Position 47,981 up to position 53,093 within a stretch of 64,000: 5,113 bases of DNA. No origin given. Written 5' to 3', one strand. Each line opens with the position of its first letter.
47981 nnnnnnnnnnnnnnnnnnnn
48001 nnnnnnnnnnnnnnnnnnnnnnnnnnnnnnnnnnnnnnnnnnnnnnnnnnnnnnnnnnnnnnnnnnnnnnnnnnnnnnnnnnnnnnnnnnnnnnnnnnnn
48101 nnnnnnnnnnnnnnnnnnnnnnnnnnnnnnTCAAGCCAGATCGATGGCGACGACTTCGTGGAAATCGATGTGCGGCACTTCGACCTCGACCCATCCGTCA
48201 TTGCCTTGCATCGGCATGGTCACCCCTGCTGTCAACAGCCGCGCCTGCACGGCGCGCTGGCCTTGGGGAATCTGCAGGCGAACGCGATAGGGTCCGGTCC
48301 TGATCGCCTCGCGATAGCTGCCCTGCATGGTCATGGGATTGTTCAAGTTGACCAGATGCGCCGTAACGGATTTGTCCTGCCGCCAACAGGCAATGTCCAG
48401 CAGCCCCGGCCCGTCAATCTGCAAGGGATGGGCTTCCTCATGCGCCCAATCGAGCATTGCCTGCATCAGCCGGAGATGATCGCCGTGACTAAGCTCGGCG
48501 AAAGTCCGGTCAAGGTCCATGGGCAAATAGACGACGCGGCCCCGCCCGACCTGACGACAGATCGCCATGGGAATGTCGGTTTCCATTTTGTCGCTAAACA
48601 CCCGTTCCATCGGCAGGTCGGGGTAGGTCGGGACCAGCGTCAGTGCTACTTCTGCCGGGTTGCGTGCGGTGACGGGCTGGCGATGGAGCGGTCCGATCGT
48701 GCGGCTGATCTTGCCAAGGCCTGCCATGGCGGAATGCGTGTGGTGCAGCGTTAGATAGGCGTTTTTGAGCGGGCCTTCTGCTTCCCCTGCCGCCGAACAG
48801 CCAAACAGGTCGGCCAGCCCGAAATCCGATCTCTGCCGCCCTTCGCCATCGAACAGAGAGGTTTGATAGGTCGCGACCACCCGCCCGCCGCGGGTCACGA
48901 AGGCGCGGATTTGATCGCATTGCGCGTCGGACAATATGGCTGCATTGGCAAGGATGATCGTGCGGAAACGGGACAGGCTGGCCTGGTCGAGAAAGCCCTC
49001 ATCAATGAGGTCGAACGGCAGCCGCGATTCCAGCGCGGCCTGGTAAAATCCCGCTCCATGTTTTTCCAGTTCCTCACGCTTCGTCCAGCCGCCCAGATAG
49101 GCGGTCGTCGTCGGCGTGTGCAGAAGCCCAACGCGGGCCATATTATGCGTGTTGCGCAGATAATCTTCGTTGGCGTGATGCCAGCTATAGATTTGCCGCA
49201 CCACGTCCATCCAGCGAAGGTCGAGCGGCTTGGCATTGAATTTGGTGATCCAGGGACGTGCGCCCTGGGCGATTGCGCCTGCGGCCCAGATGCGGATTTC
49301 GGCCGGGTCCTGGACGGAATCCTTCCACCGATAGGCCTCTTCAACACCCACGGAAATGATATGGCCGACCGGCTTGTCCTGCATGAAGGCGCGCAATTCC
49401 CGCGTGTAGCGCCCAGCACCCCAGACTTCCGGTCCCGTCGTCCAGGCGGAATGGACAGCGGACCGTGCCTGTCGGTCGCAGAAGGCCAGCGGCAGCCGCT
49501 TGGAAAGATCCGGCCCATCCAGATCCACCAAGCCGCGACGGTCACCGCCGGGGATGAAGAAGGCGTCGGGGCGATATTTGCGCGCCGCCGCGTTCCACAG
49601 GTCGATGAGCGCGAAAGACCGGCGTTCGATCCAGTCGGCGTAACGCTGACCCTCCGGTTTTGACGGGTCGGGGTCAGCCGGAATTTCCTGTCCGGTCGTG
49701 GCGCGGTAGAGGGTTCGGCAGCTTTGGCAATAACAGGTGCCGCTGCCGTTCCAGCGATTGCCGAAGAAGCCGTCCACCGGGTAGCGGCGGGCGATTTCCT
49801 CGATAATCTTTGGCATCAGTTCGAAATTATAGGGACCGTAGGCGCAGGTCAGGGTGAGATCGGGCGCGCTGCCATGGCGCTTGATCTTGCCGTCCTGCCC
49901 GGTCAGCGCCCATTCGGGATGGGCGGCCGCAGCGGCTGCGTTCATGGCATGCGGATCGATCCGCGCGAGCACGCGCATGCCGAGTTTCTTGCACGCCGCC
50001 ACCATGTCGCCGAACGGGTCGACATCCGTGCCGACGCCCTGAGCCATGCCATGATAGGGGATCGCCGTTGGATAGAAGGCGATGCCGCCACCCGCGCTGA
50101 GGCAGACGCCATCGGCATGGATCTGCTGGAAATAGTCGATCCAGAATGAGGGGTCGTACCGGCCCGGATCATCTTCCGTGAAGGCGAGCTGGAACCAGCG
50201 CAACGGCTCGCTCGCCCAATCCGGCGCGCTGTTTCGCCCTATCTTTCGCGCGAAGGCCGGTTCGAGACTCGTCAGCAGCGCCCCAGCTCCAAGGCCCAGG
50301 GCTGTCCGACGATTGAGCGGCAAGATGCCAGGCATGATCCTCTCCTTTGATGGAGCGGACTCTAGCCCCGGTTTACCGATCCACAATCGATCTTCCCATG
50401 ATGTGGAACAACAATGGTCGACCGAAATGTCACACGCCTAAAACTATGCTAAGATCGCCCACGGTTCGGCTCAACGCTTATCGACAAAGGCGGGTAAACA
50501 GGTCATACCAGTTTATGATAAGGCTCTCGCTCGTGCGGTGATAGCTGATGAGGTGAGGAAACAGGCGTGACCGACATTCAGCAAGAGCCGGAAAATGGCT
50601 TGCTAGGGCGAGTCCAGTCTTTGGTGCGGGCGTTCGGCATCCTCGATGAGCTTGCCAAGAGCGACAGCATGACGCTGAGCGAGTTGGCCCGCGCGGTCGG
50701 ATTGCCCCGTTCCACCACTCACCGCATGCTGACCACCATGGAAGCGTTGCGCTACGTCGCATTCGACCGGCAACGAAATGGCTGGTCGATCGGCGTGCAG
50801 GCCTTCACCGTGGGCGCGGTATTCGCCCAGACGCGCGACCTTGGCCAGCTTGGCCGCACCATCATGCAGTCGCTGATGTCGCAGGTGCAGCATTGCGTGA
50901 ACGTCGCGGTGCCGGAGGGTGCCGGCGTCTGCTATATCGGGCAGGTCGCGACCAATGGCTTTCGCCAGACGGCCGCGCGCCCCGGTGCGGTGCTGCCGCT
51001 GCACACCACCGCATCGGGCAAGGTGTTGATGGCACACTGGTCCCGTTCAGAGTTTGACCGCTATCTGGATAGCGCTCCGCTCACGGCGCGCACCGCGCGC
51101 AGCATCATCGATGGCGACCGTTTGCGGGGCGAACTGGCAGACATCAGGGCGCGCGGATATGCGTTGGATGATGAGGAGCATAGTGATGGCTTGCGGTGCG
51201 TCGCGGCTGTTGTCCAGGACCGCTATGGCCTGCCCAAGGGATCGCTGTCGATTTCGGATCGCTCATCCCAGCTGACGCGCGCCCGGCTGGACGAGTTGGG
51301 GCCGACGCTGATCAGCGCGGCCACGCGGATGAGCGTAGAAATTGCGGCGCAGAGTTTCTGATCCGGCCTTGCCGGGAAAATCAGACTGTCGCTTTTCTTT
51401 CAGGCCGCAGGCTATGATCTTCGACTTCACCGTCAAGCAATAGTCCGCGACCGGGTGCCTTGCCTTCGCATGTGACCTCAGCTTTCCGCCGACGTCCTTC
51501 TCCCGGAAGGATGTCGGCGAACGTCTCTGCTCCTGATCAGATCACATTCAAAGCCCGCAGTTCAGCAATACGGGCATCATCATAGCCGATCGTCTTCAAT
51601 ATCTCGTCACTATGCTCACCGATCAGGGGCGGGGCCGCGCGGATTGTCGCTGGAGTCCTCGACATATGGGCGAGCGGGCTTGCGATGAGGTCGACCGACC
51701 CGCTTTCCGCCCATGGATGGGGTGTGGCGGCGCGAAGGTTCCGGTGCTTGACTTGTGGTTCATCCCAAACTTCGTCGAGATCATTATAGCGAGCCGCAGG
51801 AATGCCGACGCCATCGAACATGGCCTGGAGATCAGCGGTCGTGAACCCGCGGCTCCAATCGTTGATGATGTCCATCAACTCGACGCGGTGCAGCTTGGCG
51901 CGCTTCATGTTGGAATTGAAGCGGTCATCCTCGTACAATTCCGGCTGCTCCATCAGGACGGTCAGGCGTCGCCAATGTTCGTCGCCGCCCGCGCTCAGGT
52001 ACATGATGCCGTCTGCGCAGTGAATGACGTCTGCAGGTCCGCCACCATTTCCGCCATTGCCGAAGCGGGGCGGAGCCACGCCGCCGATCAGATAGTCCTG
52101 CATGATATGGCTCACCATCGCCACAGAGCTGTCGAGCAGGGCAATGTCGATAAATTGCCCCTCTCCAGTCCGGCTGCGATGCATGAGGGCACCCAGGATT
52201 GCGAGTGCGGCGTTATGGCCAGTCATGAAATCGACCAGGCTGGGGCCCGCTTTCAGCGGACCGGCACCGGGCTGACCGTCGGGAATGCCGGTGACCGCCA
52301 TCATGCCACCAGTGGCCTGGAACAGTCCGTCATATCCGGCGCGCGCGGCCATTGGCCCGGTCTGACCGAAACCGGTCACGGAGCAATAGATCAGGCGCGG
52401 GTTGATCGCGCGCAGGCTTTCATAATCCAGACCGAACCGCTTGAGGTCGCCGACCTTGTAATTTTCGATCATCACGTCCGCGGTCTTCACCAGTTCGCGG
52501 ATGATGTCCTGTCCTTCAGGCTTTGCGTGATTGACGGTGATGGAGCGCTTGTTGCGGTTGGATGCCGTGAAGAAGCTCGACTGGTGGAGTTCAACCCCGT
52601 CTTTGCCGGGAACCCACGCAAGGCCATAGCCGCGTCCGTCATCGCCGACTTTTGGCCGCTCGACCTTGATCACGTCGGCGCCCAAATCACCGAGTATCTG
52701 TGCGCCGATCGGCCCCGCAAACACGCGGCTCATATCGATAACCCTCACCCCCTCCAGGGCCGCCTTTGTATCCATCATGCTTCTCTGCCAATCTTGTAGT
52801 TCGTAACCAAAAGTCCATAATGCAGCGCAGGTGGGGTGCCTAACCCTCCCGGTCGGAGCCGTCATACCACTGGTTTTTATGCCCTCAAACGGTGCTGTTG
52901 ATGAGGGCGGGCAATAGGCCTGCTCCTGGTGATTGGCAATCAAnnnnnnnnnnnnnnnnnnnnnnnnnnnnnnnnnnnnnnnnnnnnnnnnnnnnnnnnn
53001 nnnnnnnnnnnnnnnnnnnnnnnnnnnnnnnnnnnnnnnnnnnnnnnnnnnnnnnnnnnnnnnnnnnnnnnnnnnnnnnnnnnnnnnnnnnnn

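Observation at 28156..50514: Candidate undescribed glycoside-utilisation system feeding a glycerate pathway that lacks Gcl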

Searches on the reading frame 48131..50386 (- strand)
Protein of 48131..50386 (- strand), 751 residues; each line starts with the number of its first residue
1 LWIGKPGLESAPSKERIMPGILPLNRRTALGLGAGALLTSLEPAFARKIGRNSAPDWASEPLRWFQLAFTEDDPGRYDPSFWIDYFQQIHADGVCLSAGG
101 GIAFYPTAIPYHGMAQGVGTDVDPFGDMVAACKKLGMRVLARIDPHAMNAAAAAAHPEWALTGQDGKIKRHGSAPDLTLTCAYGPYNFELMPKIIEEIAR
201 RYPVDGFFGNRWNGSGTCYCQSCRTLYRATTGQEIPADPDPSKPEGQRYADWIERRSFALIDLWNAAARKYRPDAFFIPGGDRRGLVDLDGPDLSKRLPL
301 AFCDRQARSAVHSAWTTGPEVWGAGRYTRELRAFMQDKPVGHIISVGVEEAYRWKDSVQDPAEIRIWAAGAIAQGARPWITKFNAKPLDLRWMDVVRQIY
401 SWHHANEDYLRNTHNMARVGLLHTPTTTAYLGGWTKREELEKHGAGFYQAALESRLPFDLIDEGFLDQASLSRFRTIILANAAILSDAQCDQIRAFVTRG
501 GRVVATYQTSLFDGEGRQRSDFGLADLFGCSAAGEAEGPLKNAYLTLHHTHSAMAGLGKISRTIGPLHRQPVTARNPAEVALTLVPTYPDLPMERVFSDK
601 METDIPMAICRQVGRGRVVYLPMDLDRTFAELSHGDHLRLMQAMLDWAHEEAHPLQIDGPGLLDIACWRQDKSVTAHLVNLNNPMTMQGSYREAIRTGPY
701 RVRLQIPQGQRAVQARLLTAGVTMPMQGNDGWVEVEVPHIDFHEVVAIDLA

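Call 4: search_protein_families(library=pfam, proteins=[window:48131-50386:-])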
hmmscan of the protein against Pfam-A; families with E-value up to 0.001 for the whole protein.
window:48131-50386:- (751 aa): 4 families
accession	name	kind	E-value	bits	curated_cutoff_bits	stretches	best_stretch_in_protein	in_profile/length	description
PF14871.12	GHL6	-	5.5e-16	59.4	35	1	83-209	6-130/132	Hypothetical glycosyl hydrolase 6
PF06283.17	ThuA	-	3.7e-07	31.1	33.4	1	462-621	38-184/209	Trehalose utilisation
PF08532.16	Glyco_hydro_42M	-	7.9e-07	29.2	25.8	1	443-518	31-102/207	Beta-galactosidase trimerisation domain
PF02638.21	GHL10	-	1.4e-05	24.8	27.9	1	101-253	44-201/311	Glycosyl hydrolase-like 10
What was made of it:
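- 48131..50335 (-): GHL6b: Tat-exported paralogue of GHL6a (23% identity). Pfam GHL6 59 bits (call 4).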

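Call 7: search_protein_families(library=ncbifam, proteins=[window:48131-50386:-], max_evalue=0.00001)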
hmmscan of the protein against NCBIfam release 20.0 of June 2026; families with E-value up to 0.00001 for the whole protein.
window:48131-50386:- (751 aa): 0 families

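Call 23: search_solved_structures(query=window:48131-50386:-, max_evalue=1)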
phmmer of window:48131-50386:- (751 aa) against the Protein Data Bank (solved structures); distinct sequences matched with E-value up to 1: 3.
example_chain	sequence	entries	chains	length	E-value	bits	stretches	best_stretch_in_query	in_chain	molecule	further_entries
6tvk_AAA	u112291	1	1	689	4.4e-10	41.7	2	359-526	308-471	Alpha-L-fucosidase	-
5vym_A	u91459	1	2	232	0.029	15.8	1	471-514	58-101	Beta-galactosidase BgaB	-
2rb7_A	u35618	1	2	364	0.65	11.3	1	363-422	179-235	Peptidase, M20/M25/M40 family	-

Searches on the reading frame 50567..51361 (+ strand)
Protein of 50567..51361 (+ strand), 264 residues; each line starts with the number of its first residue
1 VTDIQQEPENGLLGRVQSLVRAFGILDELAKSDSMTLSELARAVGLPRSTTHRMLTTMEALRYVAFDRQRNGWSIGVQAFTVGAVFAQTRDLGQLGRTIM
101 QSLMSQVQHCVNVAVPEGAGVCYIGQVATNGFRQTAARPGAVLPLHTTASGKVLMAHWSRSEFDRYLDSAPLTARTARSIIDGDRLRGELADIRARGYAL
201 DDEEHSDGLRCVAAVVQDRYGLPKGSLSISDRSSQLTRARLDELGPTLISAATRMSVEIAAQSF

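Call 4: search_protein_families(library=pfam, proteins=[window:50567-51361:+])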
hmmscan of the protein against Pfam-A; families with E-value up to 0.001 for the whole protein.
window:50567-51361:+ (264 aa): 6 families
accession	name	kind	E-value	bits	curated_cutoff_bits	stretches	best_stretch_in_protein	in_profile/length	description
PF01614.24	IclR_C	-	9.2e-35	120.2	24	1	89-256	6-173/174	Bacterial transcriptional regulator IclR C-terminal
PF09339.16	HTH_IclR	-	1.9e-16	60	22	1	18-67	1-51/52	IclR helix-turn-helix domain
PF12802.13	MarR_2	-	2.1e-07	31.5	27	1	22-66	7-52/61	MarR family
PF13412.12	HTH_24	-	3.1e-06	27.1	21.9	1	23-60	6-43/48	Winged helix-turn-helix DNA-binding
PF01047.28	MarR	-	9.9e-05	22.6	24.6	1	23-60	6-43/59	MarR family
PF12840.13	HTH_20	-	0.00017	21.9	27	1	24-59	8-43/51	Helix-turn-helix domain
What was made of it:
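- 50567..51361 (+): IclR-family regulator (BhcR/IclR/AllR-like), candidate binder of motif B. Pfam IclR_C + HTH_IclR (call 4).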

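Call 7: search_protein_families(library=ncbifam, proteins=[window:50567-51361:+], max_evalue=0.00001)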
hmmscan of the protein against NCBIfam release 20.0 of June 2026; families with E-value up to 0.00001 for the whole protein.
window:50567-51361:+ (264 aa): 8 families
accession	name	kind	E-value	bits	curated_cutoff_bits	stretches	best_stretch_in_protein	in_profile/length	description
NF045644.1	TransRegBhcR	equivalog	5.3e-64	216.1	350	1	14-260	20-266/267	HTH-type transcriptional regulator BhcR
NF008601.2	PRK11569.1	equivalog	5.1e-49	166.9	380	1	13-258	23-271/276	glyoxylate bypass operon transcriptional repressor IclR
TIGR02431.1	pcaR_pcaU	subfamily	6.9e-40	136.9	284.75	1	16-255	5-244/248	beta-ketoadipate pathway transcriptional regulators, PcaR/PcaU/PobR family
NF011671.1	PRK15090.1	equivalog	2.9e-37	128.3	275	1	16-259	10-253/256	DNA-binding transcriptional regulator KdgR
NF007548.0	PRK10163.1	equivalog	2.1e-35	122.2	406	1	16-256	21-262/271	HTH-type transcriptional repressor AllR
NF007339.0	PRK09834.1-1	equivalog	7.9e-13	48.3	299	1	16-211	20-217/271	DNA-binding transcriptional regulator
NF007342.0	PRK09834.1-4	equivalog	1.4e-09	37.3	251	1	16-206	11-203/263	DNA-binding transcriptional regulator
NF007341.0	PRK09834.1-3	equivalog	5.5e-09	35.5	269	1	15-213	6-210/274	DNA-binding transcriptional regulator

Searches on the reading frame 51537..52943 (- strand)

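Call 4: search_protein_families(library=pfam, proteins=[window:51537-52943:-])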
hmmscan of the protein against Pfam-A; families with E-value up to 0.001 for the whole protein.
window:51537-52943:- (468 aa): 1 family
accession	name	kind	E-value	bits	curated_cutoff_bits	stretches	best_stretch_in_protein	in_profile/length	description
PF02515.22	CoA_transf_3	-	6e-116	388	23.3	1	63-445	1-366/366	CoA-transferase family III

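Call 7: search_protein_families(library=ncbifam, proteins=[window:51537-52943:-], max_evalue=0.00001)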
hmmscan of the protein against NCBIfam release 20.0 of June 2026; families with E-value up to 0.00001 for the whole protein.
window:51537-52943:- (468 aa): 7 families
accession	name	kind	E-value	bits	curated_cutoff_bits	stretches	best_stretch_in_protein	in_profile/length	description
NF052585.1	SucGlutTfsCaiB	equivalog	5.7e-112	374.2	750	1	59-451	4-387/394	succinate--glutarate CoA-transferase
NF041294.1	Scnl_mescCoAtase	equivalog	3.6e-76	256.8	700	1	61-450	2-381/381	succinyl-CoA:mesaconate CoA-transferase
NF003809.0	PRK05398.1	subfamily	1.7e-74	250.9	442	1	60-468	2-416/416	formyl-CoA transferase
TIGR03253.1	oxalate_frc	equivalog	6.2e-71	239.3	504.2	2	61-277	2-207/416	formyl-CoA transferase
NF008511.0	PRK11430.1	equivalog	2.1e-65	221.3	522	1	58-404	5-338/381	CoA:oxalate CoA-transferase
NF002914.1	PRK03525.1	equivalog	5.2e-42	144.2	413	1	61-464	8-393/400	L-carnitine CoA-transferase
TIGR04253.1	mesacon_CoA_iso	equivalog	3.6e-26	92.1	725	1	63-464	3-396/403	2-methylfumaryl-CoA isomerase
